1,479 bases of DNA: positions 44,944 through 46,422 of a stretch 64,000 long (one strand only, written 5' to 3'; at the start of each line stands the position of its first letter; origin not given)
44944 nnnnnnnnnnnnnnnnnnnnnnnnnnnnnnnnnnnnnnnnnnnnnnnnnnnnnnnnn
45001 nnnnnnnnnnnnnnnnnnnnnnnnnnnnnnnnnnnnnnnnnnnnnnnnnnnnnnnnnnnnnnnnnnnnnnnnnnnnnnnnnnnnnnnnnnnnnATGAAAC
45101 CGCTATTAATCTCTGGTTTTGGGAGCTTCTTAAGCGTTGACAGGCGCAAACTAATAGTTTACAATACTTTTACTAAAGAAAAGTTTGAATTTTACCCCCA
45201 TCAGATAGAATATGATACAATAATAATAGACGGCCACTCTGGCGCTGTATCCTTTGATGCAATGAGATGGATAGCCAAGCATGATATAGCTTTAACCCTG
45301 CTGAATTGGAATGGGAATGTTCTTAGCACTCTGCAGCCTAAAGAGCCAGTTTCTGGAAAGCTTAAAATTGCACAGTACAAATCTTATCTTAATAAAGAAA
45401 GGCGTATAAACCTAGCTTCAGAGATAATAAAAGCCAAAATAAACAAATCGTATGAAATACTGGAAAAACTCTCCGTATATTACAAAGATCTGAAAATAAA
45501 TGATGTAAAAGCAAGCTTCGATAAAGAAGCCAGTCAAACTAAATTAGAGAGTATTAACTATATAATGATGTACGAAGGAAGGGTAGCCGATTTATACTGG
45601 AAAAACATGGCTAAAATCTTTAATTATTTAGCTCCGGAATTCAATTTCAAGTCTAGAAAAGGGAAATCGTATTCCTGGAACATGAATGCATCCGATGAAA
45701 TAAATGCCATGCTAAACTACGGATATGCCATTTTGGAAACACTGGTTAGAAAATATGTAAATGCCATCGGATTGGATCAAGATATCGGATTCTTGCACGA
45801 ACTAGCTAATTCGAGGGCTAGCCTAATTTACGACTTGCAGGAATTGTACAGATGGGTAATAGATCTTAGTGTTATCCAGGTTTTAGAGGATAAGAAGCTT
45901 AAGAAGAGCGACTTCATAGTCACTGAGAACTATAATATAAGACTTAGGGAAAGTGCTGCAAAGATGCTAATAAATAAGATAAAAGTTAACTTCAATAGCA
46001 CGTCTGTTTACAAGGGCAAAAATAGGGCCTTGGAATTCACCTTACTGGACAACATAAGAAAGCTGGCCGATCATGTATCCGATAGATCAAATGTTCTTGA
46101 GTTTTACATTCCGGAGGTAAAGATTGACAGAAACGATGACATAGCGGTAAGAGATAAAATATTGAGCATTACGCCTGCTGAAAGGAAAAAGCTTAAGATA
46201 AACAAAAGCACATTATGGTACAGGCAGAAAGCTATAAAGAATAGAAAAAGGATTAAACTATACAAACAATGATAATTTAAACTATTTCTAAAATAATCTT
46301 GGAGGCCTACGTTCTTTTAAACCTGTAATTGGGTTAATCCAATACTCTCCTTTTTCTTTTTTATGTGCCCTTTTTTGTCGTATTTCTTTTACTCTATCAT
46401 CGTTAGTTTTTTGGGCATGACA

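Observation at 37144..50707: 13.5-kb casposon (Cas1 + PolB self-synthesizing transposon) integrated at the 3' end of a tRNA gene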

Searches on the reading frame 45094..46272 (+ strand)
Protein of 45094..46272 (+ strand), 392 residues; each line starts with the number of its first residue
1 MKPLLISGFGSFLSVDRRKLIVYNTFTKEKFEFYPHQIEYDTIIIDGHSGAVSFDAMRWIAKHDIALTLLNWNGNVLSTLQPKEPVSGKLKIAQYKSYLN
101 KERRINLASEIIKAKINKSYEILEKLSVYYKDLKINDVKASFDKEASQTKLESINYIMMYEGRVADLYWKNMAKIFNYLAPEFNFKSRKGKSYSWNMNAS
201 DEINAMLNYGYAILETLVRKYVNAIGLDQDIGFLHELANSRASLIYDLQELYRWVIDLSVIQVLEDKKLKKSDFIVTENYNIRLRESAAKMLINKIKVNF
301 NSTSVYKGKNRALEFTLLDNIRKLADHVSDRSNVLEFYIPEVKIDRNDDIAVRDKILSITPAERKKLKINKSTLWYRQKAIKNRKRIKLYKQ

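Call 7: search_protein_families(library=pfam, proteins=[window:45094-46272:+], max_evalue=0.01)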
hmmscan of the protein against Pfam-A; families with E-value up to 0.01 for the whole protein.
window:45094-46272:+ (392 aa): 1 family
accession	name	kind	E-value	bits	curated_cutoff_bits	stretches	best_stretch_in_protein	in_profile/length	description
PF01867.21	Cas_Cas1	-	1.3e-58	198.9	22.3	1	4-296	1-281/283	CRISPR associated protein Cas1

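Call 12: find_homologous_proteins(query=window:45094-46272:+, max_evalue=0.00001)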
Query window:45094-46272:+ (392 aa): 1516 proteins with E <= 0.00001 among 6144 candidates; the best 120 are listed.
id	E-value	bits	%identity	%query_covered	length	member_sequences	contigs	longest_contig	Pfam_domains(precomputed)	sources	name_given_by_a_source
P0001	1.6e-244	829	97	100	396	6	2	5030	PF01867.22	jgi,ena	jgi:CRISPR-associated protein Cas1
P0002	1.8e-207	707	80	100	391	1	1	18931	PF01867.22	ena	-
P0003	8.9e-168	576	67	99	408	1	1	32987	PF01867.22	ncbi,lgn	-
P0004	1.5e-150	520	60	100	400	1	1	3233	PF01867.22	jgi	jgi:CRISPR-associated protein Cas1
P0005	5.1e-149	515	59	100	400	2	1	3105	PF01867.22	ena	-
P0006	1.8e-148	513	59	100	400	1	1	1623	PF01867.22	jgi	-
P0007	6.2e-148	511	57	99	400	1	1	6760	PF01867.22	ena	-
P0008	6.2e-148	511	58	100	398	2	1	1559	PF01867.22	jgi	-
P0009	5.8e-147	508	58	100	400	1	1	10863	PF01867.22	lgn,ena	-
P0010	7.8e-147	507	58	100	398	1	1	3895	PF01867.22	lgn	-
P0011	2.4e-145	502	58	99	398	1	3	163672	PF01867.22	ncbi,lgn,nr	ncbi:MAG: CRISPR-associated endonuclease Cas1 [Candidatus Micrarchaeota archaeon]|nr:CRISPR-associat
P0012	3.0e-145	502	57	99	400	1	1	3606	PF01867.22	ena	-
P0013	5.1e-145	501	56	99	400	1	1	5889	PF01867.22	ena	-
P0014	6.7e-145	501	56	99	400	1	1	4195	PF01867.22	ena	-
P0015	1.7e-144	500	57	100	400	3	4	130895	PF01867.22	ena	-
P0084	1.3e-135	470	57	100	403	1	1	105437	PF01867.22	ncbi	ncbi:MAG: CRISPR-associated endonuclease Cas1 [Candidatus Nitrosopumilus sp. bin_7KS]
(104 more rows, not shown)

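Call 13: find_related_loci(query=window:45094-46272:+, collection=genome_contigs, flank=10000)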
Query window:45094-46272:+ (392 aa) in genome_contigs; peptide patterns used: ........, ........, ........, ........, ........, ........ (x = any residue, [..] = any of these).
242 stretches matched a pattern; 16 encode a relative of the query (tblastn E <= 1e-3); 16 distinct loci.
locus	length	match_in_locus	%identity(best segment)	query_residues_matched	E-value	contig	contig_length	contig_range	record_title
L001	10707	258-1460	51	1-390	8e-138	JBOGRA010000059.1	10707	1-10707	MAG: Nitrosotalea sp. isolate SE1508_metabat2.bin.14 NODE_1526_length_10707_cov_1.889698, whole genome shotgun sequence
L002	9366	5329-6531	51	1-390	2e-135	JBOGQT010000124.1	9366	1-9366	MAG: Nitrosotalea sp. isolate TC-S_metawrap_bin.228 k127_3724270, whole genome shotgun sequence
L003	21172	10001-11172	52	1-390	3e-108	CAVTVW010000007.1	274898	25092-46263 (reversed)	MAG: uncultured Methanocellaceae archaeon isolate MFD09286.bin.2.135 genome assembly, contig: contig_75434, whole genome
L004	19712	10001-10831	53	96-378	2e-89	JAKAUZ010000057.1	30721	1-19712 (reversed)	MAG: Thermoplasmata archaeon isolate YP3.bin60 NODE_1787_length_30721_cov_3.95748, whole genome shotgun sequence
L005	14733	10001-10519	78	218-390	1e-86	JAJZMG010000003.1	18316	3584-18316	MAG: Nanoarchaeota archaeon isolate MAS3.bin171 NODE_6225_length_18316_cov_7.395239, whole genome shotgun sequence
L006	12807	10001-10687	59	164-392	3e-85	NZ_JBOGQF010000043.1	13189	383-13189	MAG: Nitrososphaera sp. isolate SD8019_maxbin2.bin.14 NODE_376_length_13189_cov_1.082529, whole genome shotgun sequence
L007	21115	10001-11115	56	29-392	9e-102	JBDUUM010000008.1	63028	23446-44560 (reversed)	MAG: Nitrososphaera sp. isolate NZ_1224 k127_1645141, whole genome shotgun sequence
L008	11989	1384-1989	56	86-297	2e-71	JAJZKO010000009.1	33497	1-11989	MAG: Candidatus Micrarchaeota archaeon isolate MAS1.bin30 NODE_867_length_33497_cov_80.559395, whole genome shotgun sequ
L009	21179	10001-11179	54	1-390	8e-100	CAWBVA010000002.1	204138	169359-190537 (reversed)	MAG: uncultured Methanocellaceae archaeon isolate MFD03899.bin.2.81 genome assembly, contig: contig_14720, whole genome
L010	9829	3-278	52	298-389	3e-23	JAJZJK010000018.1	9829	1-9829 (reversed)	MAG: Nanoarchaeota archaeon isolate LSA5.bin34 NODE_10466_length_9829_cov_5.658421, whole genome shotgun sequence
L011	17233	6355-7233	27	2-300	9e-19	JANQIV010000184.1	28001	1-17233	MAG: Melioribacteraceae bacterium isolate PL24a_bin.71 k99_7224045, whole genome shotgun sequence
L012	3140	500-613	71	354-391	3e-11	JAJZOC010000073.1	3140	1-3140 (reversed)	MAG: bacterium isolate MAS4.bin4 NODE_42136_length_3140_cov_1.550614, whole genome shotgun sequence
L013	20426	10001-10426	30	110-275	4e-6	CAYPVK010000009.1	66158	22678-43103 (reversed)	MAG TPA_asm: uncultured Lactobacillales bacterium isolate SRP313737_co1_115 genome assembly, contig: NODE_712_length_661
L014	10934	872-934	90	370-390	2e-5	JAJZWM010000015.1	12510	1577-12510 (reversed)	MAG: Nanoarchaeota archaeon isolate TL1-2.bin12 NODE_5596_length_12510_cov_71.4086, whole genome shotgun sequence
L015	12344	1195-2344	58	355-390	3e-5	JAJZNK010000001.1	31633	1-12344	MAG: Nanoarchaeota archaeon isolate MAS3.bin90 NODE_2664_length_31633_cov_1.601219, whole genome shotgun sequence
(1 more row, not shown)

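Call 19: list_cluster_members(proteins=[window:45094-46272:+, window:40128-42836:-, window:34239-36359:+, window:36382-36993:+, window:50721-52259:-, window:44033-45097:+, window:37554-38696:+, window:49220-50404:-])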
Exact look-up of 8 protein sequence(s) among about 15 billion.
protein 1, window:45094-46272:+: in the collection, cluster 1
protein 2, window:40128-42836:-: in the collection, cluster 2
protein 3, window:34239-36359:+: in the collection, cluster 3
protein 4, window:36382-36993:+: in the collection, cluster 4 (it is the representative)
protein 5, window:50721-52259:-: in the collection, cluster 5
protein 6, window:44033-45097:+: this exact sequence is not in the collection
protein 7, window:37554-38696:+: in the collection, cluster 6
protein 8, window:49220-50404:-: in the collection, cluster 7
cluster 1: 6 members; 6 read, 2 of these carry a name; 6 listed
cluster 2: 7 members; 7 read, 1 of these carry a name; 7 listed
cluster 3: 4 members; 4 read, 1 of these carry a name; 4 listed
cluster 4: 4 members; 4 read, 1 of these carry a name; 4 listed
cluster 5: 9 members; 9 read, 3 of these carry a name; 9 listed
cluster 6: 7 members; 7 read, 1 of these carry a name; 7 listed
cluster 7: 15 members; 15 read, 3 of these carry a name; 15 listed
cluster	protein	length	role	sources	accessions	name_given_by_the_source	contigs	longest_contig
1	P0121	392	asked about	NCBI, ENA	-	-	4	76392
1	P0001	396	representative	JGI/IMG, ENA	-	CRISPR-associated protein Cas1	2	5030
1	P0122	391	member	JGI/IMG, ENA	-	CRISPR-associated protein Cas1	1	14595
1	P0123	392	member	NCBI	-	-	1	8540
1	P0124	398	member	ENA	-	-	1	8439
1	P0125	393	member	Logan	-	-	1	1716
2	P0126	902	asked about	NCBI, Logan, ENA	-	-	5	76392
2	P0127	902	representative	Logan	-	-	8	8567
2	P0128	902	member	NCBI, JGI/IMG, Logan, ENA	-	hypothetical protein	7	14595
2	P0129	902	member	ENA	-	-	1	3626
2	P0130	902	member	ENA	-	-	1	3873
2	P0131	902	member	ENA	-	-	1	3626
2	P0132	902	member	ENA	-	-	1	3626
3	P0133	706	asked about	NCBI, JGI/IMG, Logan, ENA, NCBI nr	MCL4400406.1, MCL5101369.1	MAG: DEAD/DEAH box helicase [Candidatus Parvarchaeota archaeon] | helicase | DEAD/DEAH box helicase [Candidatus Parvarchaeota archaeon]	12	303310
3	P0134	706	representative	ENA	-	-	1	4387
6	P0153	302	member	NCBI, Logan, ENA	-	-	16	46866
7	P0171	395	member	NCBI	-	-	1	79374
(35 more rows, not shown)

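Call 28: search_solved_structures(query=window:45094-46272:+, max_evalue=0.001, show_alignments=1)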
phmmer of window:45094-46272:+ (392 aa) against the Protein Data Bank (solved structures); distinct sequences matched with E-value up to 0.001: 17.
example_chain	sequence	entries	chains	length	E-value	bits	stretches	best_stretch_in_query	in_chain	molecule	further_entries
6opm_A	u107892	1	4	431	2.1e-75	257.5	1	1-386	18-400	CRISPR-associated endonuclease Cas1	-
4n06_A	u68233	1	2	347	3.4e-30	108.7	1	4-322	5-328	CRISPR-associated endonuclease Cas1 1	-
7cr6_A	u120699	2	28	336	2.5e-19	73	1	43-296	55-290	CRISPR-associated endonuclease Cas1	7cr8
8d3l_A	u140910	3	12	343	3.2e-16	62.7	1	11-294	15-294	CRISPR-associated endonuclease Cas1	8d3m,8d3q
8d3p_A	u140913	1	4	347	3.3e-16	62.7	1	11-294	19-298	CRISPR-associated endonuclease Cas1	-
2yzs_A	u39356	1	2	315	1.3e-10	44.3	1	56-329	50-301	Putative uncharacterized protein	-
4xtk_A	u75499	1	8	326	1.6e-10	44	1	57-327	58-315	CRISPR-associated endonuclease Cas1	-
4wj0_A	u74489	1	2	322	1.7e-10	43.9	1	40-292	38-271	CRISPR-associated endonuclease Cas1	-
7ei1_A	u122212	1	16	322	1.8e-09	40.5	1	40-292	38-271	CRISPR-associated endonuclease Cas1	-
7mi4_A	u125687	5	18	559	4e-06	29.5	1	88-293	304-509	CRISPR-associated exonuclease Cas4/endonuclease Cas1 fusion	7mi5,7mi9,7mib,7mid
7kft_D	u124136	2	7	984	8.1e-06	28.5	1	4-280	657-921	Cas6-RT-Cas1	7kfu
6qxf_I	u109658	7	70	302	0.00037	23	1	197-283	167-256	CRISPR-associated endonuclease Cas1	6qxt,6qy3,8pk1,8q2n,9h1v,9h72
9h1h_B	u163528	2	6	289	0.00038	23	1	197-283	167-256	CRISPR-associated endonuclease Cas1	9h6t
9hp8_F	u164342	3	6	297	0.00039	23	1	197-283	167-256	CRISPR-associated endonuclease Cas1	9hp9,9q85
8k23_D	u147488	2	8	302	0.00085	21.8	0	96-273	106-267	Cas1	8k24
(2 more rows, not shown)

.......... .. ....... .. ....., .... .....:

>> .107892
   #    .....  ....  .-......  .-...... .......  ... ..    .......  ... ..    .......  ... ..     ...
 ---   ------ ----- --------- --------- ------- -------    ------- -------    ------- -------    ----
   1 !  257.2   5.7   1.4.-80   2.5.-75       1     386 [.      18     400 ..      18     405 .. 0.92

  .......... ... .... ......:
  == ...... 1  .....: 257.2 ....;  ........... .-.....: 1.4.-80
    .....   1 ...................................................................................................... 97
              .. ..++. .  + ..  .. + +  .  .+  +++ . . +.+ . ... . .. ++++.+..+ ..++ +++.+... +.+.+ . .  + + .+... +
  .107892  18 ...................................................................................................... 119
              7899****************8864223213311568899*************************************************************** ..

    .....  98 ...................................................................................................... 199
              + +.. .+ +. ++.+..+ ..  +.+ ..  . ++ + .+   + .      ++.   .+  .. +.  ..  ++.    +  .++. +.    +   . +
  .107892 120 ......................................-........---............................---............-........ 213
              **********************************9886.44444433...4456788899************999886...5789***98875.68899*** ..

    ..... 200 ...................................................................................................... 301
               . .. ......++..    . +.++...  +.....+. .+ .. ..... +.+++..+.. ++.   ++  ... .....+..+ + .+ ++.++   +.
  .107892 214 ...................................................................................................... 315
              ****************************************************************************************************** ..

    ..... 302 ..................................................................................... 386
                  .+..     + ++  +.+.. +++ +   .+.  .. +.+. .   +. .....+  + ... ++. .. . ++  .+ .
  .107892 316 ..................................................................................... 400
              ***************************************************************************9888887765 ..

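Call 33: find_encoding_contigs(protein=window:45094-46272:+, flank=10000, max_places=6)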
Protein window:45094-46272:+ (392 aa): 7 contigs read that carry it; 4 places shown.
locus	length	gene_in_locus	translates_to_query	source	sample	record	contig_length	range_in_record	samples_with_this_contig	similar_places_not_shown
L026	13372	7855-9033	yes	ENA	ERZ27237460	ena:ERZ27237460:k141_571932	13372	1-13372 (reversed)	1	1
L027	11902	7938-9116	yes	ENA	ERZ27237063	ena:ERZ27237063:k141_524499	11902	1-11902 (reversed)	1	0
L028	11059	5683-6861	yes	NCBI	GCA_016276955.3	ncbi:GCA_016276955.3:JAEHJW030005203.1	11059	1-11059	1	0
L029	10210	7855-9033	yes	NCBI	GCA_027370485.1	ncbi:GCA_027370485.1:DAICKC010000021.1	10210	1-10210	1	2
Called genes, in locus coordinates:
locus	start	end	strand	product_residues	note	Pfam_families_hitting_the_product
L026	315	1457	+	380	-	PF13641:Glyco_tranf_2_3 (weak), PF13632:Glyco_trans_2_3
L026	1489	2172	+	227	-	PF26504:DUF8168_C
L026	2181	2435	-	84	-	-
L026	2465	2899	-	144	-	-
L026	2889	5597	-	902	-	PF03175:DNA_pol_B_2, PF00136:DNA_pol_B (faint)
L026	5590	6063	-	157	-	-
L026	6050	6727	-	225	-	-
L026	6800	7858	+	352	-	-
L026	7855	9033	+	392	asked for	PF01867:Cas_Cas1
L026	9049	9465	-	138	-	PF01844:HNH, PF14279:HNH_5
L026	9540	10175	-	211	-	-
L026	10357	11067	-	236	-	-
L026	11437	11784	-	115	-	-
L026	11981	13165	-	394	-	PF13385:Laminin_G_3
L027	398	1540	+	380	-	PF13641:Glyco_tranf_2_3 (weak), PF13632:Glyco_trans_2_3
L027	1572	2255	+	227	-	PF26504:DUF8168_C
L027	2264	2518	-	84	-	-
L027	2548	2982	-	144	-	-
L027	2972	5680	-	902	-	PF03175:DNA_pol_B_2, PF00136:DNA_pol_B (faint)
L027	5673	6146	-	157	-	-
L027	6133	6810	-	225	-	-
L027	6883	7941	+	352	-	-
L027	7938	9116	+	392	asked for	PF01867:Cas_Cas1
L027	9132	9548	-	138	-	PF01844:HNH, PF14279:HNH_5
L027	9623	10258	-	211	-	-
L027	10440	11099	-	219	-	-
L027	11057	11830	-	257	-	-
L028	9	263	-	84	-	-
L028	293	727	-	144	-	-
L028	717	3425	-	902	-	PF03175:DNA_pol_B_2, PF00136:DNA_pol_B (faint)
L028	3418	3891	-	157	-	-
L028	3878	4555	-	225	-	-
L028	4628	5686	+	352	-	-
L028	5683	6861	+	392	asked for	PF01867:Cas_Cas1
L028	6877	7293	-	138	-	PF01844:HNH, PF14279:HNH_5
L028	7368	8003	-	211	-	-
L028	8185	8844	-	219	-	-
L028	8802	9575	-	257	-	-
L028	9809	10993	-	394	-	PF13385:Laminin_G_3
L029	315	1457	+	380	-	PF13641:Glyco_tranf_2_3 (weak), PF13632:Glyco_trans_2_3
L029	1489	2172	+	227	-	PF26504:DUF8168_C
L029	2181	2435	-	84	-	-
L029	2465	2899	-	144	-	-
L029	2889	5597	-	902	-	PF03175:DNA_pol_B_2, PF00136:DNA_pol_B (faint)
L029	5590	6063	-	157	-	-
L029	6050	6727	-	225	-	-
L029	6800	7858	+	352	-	-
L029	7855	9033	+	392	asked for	PF01867:Cas_Cas1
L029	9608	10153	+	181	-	-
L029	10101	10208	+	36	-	?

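Call 34: find_encoding_contigs(protein=P0084, flank=10000, max_places=2)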
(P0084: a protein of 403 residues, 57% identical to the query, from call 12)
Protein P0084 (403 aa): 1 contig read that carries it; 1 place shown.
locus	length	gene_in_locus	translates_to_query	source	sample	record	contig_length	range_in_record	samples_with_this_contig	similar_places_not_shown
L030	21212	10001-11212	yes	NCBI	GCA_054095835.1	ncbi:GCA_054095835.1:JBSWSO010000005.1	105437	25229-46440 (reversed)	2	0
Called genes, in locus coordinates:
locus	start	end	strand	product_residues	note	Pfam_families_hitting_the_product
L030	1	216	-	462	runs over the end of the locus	PF00512:HisKA, PF00413:Peptidase_M10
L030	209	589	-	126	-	PF00072:Response_reg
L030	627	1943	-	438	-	PF00989:PAS, PF08448:PAS_4, PF13426:PAS_9, PF00512:HisKA, PF02518:HATPase_c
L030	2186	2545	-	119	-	-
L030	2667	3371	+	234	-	-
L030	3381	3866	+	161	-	-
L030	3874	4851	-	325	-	-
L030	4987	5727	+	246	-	-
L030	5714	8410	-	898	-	-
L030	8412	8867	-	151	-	-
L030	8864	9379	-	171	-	-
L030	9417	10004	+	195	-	-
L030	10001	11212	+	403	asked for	PF01867:Cas_Cas1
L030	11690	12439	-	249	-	-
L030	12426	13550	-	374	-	PF13289:SIR2_2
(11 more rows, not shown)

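Call 45: find_encoding_contigs(protein=P0002, flank=10000, max_places=2)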
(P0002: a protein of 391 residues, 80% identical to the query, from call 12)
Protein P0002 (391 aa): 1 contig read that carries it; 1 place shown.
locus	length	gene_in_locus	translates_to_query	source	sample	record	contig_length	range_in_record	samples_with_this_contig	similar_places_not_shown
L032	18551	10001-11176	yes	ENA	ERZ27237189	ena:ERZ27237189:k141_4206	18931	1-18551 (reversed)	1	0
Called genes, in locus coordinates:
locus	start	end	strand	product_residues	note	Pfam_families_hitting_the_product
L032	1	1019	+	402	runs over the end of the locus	PF04326:SLFN_AlbA_2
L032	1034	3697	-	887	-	-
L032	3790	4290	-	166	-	-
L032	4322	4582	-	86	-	-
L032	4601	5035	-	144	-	-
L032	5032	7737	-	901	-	PF00136:DNA_pol_B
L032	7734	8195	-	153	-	-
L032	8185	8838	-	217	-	-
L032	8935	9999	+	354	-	-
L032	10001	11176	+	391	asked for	PF01867:Cas_Cas1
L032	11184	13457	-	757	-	PF04851:ResIII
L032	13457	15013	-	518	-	PF01555:N6_N4_Mtase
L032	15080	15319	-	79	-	-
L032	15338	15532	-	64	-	-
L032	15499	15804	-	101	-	-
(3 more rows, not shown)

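Call 46: find_encoding_contigs(protein=P0003, flank=10000, max_places=2)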
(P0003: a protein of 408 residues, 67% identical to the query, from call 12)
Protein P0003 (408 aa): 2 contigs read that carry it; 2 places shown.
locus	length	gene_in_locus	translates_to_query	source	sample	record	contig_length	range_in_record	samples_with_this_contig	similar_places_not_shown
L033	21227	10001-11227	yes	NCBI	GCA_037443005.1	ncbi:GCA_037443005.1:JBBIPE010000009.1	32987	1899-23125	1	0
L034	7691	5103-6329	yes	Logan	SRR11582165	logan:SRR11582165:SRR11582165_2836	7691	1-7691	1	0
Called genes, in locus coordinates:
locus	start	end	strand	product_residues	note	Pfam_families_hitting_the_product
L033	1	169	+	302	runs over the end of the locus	-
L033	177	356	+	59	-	-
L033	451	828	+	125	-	PF01844:HNH, PF14279:HNH_5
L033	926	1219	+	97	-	-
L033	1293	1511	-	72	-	-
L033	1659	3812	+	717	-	-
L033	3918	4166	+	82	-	-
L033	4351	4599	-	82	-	-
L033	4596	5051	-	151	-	-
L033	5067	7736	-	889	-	PF00136:DNA_pol_B (weak)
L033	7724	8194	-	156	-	-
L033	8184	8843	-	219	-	-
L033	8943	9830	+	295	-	-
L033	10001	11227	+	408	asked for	PF01867:Cas_Cas1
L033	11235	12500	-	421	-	PF04326:SLFN_AlbA_2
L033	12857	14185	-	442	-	-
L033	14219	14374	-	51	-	-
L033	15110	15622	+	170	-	PF01909:NTP_transf_2 (weak), PF18765:Polbeta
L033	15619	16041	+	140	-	PF01934:HepT-like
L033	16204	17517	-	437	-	PF02881:SRP54_N (weak), PF06414:Zeta_toxin (faint), PF00448:SRP54, PF01656:CbiA, PF02978:SRP_SPB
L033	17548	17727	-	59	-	PF01192:RNA_pol_Rpb6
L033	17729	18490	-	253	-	PF01138:RNase_PH, PF03725:RNase_PH_C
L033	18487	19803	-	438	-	PF10150:RNase_E_G (weak)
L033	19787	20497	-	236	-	PF01138:RNase_PH, PF03725:RNase_PH_C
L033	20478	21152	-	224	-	PF14382:ECR1_N (weak), PF22625:ECR1_N_2, PF21266:S1_RRP4 (weak), PF21262:RRP40_S1 (weak), PF00013:KH_1 (weak), PF15985:KH_6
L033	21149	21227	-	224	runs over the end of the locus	PF01172:SBDS_N, PF09377:SBDS_domain_II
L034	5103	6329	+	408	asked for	PF01867:Cas_Cas1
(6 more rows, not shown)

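Call 58: search_protein_families(library=phrogs, proteins=[window:45094-46272:+], max_evalue=0.01)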
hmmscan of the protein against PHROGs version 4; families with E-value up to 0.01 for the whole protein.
window:45094-46272:+ (392 aa): 3 families
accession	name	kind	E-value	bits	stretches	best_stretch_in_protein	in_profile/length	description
phrog_35024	-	unknown function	3.2e-22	80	1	22-303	254-532/572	-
phrog_14254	-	unknown function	2e-05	24.9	1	96-278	106-272/302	-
phrog_14122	-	unknown function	0.0062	18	0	223-300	3-78/91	-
